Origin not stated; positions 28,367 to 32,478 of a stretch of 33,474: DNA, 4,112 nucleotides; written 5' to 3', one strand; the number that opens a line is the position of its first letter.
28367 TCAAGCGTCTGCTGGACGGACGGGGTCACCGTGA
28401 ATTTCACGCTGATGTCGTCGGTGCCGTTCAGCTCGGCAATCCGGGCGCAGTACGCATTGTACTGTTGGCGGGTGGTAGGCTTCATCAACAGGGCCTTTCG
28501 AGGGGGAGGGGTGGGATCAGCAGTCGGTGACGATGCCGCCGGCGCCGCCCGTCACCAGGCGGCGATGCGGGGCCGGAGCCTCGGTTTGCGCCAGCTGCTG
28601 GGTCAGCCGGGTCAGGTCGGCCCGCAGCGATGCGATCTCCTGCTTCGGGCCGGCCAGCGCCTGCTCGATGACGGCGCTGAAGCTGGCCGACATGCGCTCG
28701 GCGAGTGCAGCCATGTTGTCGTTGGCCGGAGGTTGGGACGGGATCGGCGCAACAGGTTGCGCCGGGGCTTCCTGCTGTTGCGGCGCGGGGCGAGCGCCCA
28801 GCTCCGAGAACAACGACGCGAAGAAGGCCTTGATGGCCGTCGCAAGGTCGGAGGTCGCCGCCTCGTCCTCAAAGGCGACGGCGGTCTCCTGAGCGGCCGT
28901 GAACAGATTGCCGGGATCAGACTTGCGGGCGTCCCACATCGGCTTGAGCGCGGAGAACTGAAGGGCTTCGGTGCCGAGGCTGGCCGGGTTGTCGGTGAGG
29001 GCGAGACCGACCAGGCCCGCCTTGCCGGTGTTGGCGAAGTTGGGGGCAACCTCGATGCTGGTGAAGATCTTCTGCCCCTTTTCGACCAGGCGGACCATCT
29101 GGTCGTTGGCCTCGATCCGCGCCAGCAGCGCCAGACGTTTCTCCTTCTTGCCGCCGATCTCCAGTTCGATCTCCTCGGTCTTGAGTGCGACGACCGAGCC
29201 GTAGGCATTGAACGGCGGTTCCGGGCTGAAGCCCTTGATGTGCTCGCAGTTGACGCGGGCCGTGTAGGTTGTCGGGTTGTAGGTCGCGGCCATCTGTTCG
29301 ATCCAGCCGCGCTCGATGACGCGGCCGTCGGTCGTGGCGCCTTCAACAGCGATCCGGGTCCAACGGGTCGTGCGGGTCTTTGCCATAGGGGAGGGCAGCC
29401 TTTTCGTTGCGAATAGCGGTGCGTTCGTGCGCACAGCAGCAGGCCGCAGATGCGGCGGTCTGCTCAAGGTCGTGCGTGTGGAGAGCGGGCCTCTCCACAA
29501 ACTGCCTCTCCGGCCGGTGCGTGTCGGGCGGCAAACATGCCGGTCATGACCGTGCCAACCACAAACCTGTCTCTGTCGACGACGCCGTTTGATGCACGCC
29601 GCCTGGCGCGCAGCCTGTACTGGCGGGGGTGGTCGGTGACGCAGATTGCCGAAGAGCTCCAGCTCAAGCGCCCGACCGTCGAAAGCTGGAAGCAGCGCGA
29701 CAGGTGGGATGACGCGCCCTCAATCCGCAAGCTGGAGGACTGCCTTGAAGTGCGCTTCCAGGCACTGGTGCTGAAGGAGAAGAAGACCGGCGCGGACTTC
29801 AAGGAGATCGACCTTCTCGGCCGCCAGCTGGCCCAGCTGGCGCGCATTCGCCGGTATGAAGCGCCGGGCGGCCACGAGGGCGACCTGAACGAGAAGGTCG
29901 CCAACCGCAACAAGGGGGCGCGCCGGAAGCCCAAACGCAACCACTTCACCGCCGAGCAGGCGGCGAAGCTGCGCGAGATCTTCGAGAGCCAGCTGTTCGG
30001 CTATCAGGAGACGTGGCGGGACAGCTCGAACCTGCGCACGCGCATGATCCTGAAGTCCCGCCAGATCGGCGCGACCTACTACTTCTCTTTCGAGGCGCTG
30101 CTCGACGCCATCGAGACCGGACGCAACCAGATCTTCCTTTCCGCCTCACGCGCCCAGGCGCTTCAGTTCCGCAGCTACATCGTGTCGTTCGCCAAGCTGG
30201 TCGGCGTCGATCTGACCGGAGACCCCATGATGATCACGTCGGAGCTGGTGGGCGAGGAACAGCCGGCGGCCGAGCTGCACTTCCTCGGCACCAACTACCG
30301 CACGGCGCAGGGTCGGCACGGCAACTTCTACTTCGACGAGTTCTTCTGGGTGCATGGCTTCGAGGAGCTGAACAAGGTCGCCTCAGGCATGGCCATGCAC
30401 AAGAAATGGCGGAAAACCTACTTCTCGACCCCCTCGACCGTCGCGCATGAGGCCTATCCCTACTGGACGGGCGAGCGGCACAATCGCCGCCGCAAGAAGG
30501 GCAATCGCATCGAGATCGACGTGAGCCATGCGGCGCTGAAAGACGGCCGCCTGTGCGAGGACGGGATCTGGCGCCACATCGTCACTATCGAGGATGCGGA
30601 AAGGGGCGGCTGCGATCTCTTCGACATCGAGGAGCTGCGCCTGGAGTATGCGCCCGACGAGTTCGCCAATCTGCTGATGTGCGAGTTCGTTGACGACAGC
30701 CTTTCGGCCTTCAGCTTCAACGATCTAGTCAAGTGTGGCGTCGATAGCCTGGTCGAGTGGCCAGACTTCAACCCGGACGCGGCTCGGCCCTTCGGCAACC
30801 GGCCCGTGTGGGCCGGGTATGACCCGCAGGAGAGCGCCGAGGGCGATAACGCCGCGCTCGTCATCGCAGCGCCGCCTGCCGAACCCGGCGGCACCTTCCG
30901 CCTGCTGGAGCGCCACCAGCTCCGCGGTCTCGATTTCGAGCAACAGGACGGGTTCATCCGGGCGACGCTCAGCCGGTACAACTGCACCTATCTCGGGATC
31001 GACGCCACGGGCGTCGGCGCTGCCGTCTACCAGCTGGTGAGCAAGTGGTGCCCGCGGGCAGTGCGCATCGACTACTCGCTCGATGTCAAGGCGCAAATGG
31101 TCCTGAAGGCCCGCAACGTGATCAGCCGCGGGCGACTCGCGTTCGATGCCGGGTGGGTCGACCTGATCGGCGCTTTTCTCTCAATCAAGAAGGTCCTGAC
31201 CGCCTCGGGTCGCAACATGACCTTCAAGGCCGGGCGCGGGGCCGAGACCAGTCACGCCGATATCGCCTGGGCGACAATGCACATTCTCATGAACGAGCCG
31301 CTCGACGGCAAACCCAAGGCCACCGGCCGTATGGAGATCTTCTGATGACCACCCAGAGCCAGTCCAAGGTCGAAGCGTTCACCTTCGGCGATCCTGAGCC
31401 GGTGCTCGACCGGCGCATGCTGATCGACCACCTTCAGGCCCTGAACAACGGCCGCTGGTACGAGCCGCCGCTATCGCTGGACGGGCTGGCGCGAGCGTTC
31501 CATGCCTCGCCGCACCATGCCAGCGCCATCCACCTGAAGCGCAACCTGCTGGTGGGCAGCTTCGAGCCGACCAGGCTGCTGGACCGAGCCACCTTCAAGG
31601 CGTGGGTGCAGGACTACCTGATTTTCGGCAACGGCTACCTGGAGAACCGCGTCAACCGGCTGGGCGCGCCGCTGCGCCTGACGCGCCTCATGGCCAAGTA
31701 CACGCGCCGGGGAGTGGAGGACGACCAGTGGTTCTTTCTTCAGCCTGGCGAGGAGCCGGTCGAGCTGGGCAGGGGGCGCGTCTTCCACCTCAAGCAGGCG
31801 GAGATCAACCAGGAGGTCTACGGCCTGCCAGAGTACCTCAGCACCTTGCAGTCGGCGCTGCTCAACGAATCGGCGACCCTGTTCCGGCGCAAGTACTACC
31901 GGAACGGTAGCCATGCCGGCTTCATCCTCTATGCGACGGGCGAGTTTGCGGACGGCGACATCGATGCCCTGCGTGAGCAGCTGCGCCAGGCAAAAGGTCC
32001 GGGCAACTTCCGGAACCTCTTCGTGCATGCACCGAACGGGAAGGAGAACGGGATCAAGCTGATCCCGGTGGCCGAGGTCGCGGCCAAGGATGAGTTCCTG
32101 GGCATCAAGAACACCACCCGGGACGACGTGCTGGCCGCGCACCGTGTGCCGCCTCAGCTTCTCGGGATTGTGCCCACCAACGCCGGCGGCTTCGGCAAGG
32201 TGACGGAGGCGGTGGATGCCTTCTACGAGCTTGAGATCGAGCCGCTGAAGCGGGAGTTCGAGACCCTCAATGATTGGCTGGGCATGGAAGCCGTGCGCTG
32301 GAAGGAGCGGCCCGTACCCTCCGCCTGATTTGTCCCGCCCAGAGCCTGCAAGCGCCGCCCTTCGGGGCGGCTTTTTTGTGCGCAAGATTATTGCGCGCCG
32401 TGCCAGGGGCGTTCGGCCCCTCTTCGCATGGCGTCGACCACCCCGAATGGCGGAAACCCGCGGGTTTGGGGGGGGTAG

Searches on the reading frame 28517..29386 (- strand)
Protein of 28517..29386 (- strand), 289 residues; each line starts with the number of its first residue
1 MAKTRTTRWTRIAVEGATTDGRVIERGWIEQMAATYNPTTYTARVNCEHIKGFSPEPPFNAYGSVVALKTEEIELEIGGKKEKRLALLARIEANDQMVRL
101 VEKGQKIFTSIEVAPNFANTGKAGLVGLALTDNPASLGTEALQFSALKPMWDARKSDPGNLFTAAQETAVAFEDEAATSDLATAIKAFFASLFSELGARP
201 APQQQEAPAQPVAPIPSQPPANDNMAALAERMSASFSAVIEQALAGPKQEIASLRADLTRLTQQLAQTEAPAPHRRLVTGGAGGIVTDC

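Call 55: search_protein_families(library=pfam, proteins=[window:28517-29386:-], max_evalue=0.001)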
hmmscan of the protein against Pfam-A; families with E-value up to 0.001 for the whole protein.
window:28517-29386:- (289 aa): 1 family
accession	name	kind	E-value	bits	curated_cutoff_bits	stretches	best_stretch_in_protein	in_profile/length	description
PF05929.16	Phage_GPO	-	5.4e-83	279.1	33.6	1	8-289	2-268/268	Phage capsid scaffolding protein (GPO) serine peptidase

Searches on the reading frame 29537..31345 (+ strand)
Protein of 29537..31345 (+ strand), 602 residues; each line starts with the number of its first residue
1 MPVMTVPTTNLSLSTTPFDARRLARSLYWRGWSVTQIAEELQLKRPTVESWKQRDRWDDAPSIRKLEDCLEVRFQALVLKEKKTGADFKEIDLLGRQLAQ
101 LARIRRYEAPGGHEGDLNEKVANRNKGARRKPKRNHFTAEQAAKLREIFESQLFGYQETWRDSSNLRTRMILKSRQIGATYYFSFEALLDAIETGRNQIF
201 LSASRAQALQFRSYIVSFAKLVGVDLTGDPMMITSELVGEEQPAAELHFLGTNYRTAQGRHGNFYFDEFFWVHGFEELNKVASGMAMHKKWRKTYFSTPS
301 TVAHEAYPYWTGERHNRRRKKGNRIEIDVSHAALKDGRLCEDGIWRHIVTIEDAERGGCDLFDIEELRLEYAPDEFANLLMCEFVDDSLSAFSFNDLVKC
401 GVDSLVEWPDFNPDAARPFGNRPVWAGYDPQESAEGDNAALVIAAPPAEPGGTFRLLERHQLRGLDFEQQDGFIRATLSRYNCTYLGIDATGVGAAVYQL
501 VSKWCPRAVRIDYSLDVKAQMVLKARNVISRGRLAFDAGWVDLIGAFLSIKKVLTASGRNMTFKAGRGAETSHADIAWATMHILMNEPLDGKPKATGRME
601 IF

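Call 24: find_related_loci(query=window:29537-31345:+, collection=viral_contigs, flank=10000)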
Query window:29537-31345:+ (602 aa) in viral_contigs; peptide patterns used: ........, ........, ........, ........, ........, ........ (x = any residue, [..] = any of these).
600 stretches matched a pattern (row limit reached: there are more); 600 encode a relative of the query (tblastn E <= 1e-3); the best 80 are kept; 80 distinct loci.
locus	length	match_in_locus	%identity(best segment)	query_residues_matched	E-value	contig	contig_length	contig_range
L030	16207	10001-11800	74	18-602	0e+0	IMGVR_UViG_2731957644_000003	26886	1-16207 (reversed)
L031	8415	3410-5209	73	18-602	0e+0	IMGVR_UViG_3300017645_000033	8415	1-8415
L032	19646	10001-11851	71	4-602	0e+0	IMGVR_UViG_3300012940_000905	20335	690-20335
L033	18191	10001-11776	72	13-602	0e+0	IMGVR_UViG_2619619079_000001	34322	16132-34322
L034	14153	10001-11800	73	18-602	0e+0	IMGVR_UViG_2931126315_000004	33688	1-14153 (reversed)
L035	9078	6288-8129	71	8-602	0e+0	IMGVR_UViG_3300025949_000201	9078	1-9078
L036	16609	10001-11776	72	13-602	0e+0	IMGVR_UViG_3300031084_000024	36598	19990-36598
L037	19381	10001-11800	72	18-602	0e+0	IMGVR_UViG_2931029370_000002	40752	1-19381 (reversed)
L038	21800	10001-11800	72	18-602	0e+0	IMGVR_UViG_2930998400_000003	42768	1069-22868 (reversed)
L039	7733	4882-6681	72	18-602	0e+0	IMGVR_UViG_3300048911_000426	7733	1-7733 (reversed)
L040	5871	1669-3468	72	18-602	0e+0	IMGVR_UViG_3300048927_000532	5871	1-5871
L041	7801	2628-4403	71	15-602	0e+0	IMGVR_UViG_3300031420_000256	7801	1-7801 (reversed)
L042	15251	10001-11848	70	5-602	0e+0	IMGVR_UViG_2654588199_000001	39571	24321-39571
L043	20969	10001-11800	72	18-602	0e+0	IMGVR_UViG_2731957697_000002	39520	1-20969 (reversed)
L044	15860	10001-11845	71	3-602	0e+0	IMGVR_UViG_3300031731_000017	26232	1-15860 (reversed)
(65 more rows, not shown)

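Call 55: search_protein_families(library=pfam, proteins=[window:29546-31345:+], max_evalue=0.001)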
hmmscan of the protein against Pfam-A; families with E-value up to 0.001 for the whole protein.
window:29546-31345:+ (599 aa): 5 families
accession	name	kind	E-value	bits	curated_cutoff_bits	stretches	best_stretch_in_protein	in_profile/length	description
PF03237.21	Terminase_6N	-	1.3e-55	188.9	22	1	167-394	1-213/215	Terminase large subunit, T4likevirus-type, N-terminal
PF17289.8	Terminase_6C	-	4.3e-30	105.2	22.6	1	424-583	2-154/155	Terminase RNaseH-like domain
PF06056.18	Terminase_5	-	7.9e-21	74.2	20.3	1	16-70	1-55/58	Putative ATPase subunit of terminase (gpP-like)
PF13384.12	HTH_23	-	2.4e-05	24.4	24.6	1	24-51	13-40/50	Homeodomain-like domain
PF13518.12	HTH_28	-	0.00026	21.4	25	1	24-51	8-35/52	Helix-turn-helix domain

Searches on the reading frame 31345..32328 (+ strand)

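Call 55: search_protein_families(library=pfam, proteins=[window:31345-32328:+], max_evalue=0.001)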
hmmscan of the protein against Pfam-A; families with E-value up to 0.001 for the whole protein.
window:31345-32328:+ (327 aa): 1 family
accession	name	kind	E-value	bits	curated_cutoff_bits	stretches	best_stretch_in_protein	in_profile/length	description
PF04860.17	Phage_portal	-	2.9e-17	63.3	39.1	1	84-307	55-270/321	Phage portal protein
